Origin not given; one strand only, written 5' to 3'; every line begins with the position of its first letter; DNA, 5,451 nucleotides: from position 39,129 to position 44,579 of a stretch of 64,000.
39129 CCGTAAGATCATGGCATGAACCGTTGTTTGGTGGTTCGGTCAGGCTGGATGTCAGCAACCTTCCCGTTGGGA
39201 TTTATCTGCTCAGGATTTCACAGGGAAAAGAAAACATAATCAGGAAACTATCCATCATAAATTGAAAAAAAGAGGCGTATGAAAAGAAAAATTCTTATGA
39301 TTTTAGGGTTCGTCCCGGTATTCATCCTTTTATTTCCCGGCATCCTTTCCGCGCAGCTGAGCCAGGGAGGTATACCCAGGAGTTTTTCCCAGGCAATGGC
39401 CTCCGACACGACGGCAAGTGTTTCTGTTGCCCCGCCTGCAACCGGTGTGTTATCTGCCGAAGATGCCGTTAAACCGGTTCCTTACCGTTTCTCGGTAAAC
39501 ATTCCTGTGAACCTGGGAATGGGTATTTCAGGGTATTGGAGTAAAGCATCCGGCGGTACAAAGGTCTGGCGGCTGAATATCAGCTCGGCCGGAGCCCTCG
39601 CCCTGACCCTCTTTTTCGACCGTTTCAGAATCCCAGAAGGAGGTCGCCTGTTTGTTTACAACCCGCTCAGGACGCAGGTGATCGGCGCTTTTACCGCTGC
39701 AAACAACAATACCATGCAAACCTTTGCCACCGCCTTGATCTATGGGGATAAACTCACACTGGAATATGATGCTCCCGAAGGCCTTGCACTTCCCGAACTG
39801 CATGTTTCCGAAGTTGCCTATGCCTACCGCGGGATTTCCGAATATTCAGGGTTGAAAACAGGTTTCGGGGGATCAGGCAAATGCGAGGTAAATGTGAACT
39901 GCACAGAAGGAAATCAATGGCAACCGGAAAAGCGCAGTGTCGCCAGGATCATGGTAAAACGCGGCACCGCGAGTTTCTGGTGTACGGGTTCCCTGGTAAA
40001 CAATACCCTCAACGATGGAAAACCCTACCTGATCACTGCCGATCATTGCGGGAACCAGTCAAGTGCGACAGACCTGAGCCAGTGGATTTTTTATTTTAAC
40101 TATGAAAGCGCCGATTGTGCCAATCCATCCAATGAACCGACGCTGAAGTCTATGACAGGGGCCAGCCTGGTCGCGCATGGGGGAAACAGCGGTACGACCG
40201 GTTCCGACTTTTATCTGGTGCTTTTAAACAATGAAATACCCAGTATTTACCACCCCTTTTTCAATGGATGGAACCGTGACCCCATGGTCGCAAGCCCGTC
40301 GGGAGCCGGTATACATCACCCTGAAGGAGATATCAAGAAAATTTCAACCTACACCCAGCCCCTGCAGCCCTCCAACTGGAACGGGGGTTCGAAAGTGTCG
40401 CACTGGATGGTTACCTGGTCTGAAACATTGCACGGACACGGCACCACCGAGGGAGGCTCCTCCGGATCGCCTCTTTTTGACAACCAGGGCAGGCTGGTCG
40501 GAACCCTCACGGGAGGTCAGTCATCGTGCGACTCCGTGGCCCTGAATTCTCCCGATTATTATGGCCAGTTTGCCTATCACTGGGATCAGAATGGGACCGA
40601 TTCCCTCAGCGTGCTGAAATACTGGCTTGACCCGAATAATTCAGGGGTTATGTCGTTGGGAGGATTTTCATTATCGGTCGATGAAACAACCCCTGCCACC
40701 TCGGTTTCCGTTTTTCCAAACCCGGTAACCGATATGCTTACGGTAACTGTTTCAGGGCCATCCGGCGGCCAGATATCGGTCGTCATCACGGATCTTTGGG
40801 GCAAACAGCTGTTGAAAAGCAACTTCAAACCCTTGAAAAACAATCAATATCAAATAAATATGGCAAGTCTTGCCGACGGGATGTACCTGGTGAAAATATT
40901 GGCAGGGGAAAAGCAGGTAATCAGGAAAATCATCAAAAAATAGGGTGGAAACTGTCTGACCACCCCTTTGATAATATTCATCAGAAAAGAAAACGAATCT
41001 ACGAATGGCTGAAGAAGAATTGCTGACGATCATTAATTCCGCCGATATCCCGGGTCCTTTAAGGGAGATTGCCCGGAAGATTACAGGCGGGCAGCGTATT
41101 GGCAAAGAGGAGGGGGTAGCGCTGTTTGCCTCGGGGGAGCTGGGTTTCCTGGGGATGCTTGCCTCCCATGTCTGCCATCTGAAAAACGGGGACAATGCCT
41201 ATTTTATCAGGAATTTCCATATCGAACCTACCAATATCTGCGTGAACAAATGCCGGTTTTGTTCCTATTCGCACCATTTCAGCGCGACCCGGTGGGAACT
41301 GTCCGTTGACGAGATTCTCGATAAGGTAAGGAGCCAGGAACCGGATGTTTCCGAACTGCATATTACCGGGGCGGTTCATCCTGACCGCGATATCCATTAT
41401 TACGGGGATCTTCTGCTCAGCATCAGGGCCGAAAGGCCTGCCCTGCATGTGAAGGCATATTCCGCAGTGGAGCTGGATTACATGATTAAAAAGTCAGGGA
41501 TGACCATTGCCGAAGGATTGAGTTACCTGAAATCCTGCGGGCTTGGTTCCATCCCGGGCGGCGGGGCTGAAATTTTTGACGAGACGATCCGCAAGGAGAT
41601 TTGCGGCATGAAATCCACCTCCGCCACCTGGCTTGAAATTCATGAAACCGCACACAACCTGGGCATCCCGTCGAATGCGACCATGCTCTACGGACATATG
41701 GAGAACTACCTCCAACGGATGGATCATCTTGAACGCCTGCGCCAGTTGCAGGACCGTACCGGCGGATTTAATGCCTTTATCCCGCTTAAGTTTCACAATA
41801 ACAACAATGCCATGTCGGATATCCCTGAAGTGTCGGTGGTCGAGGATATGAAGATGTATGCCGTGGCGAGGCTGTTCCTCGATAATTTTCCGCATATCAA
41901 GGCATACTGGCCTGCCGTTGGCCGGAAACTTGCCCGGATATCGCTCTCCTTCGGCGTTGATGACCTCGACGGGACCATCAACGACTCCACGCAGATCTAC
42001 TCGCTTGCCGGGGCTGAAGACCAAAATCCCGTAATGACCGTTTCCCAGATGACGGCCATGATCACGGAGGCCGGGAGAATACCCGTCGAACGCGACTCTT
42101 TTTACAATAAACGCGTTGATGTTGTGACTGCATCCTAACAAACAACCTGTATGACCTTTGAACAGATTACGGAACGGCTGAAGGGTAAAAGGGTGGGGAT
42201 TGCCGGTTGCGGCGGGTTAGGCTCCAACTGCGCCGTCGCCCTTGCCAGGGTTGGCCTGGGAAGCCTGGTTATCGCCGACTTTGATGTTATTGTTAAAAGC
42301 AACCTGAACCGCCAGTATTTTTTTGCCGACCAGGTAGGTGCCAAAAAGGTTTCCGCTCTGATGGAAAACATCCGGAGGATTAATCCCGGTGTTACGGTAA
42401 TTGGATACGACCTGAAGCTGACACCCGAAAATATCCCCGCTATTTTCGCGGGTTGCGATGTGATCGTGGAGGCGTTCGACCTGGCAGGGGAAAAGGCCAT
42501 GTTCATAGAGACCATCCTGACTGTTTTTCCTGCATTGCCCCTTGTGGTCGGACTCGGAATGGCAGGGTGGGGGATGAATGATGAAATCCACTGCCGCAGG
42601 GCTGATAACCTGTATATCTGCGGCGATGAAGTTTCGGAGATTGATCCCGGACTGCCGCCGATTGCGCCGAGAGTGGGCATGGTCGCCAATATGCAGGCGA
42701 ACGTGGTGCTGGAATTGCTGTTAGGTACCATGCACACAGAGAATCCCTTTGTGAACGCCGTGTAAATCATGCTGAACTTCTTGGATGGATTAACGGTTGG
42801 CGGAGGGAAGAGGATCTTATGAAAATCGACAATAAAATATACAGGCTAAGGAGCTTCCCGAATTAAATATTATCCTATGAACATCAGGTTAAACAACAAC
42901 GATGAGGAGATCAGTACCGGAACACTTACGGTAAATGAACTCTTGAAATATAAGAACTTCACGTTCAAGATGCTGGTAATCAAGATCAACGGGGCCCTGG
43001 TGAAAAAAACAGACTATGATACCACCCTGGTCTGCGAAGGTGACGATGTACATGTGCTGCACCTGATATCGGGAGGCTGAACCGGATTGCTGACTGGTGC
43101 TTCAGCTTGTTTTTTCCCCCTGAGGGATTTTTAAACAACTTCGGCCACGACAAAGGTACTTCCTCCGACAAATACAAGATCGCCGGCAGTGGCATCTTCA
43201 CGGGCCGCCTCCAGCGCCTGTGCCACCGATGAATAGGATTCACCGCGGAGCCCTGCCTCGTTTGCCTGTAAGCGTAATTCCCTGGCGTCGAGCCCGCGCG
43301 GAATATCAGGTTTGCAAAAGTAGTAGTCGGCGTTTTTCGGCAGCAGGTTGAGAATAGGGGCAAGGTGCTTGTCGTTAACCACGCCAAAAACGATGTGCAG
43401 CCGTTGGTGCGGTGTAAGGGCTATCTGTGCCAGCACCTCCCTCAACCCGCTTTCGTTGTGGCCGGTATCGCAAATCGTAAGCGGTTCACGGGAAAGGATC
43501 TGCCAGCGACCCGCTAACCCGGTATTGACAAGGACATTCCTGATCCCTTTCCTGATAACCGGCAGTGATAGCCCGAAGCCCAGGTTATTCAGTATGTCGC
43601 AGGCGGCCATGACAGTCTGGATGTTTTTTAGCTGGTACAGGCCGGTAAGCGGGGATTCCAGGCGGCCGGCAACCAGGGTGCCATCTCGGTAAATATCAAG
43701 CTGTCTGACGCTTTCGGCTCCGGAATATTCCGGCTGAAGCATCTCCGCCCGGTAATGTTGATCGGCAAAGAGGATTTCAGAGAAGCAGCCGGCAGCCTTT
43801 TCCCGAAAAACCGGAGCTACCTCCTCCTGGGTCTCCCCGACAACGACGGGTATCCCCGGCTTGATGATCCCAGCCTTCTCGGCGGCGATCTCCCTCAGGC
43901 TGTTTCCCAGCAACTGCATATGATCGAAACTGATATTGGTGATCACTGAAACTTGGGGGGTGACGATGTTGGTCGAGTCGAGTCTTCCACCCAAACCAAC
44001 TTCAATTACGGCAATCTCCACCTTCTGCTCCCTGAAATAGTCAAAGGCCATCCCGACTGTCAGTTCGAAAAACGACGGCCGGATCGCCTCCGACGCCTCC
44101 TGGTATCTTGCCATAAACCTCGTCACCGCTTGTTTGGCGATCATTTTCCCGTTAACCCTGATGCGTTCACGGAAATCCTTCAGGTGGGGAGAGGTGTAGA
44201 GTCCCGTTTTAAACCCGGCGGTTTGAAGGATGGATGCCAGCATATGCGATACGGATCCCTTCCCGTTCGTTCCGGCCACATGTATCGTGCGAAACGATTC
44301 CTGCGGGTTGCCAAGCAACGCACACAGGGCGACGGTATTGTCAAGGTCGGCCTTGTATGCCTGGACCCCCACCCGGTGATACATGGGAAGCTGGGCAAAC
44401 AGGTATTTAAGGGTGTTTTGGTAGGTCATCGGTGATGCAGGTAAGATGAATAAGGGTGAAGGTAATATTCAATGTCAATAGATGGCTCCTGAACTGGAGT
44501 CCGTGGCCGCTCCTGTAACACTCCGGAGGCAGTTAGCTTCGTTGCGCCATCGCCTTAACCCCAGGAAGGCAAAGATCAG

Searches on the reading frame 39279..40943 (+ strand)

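Call 10: search_protein_families(library=pfam, proteins=[window:39279-40943:+], max_evalue=0.001)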
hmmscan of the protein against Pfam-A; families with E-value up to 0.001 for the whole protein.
window:39279-40943:+ (554 aa): 3 families
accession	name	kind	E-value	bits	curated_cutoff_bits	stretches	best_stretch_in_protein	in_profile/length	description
PF18962.6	Por_Secre_tail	-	2.3e-14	53.9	27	1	478-552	1-74/75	Secretion system C-terminal sorting domain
PF13365.12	Trypsin_2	-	1.1e-05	26.7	27.6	1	376-408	111-143/144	Trypsin-like peptidase domain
PF00089.32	Trypsin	-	3.7e-05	24.1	20.6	1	223-420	17-204/220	Trypsin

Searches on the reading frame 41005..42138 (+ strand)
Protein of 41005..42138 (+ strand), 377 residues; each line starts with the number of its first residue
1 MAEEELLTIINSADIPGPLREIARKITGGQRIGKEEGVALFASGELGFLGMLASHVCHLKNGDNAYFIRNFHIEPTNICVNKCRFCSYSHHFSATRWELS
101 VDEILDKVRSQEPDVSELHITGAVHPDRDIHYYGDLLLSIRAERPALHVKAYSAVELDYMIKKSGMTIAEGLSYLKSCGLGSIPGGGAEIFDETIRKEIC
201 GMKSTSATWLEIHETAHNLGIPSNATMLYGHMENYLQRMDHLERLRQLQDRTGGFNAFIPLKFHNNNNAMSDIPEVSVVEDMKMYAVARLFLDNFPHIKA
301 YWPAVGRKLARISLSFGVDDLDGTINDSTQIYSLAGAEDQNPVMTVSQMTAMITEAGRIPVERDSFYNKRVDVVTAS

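Call 10: search_protein_families(library=pfam, proteins=[window:41005-42138:+], max_evalue=0.001)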
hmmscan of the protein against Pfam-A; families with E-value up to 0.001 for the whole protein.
window:41005-42138:+ (377 aa): 2 families
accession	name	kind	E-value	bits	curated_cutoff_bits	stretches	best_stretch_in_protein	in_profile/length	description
PF04055.27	Radical_SAM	-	9.6e-17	62.1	29.5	1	73-244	1-165/166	Radical SAM superfamily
PF19288.4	CofH_C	-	4.7e-14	52.7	27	1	254-371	3-120/125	CofH/MqnC C-terminal region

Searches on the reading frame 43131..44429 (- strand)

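Call 11: search_protein_families(library=pfam, proteins=[window:43131-44429:-], max_evalue=0.001)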
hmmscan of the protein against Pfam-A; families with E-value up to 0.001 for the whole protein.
window:43131-44429:- (432 aa): 2 families
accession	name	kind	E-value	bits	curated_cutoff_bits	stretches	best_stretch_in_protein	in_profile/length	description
PF02875.26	Mur_ligase_C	-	2.8e-17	64.2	28.4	1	307-424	1-126/127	Mur ligase, glutamate ligase domain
PF08245.18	Mur_ligase_M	-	2.8e-15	57.2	24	1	51-276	1-199/200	Mur ligase middle domain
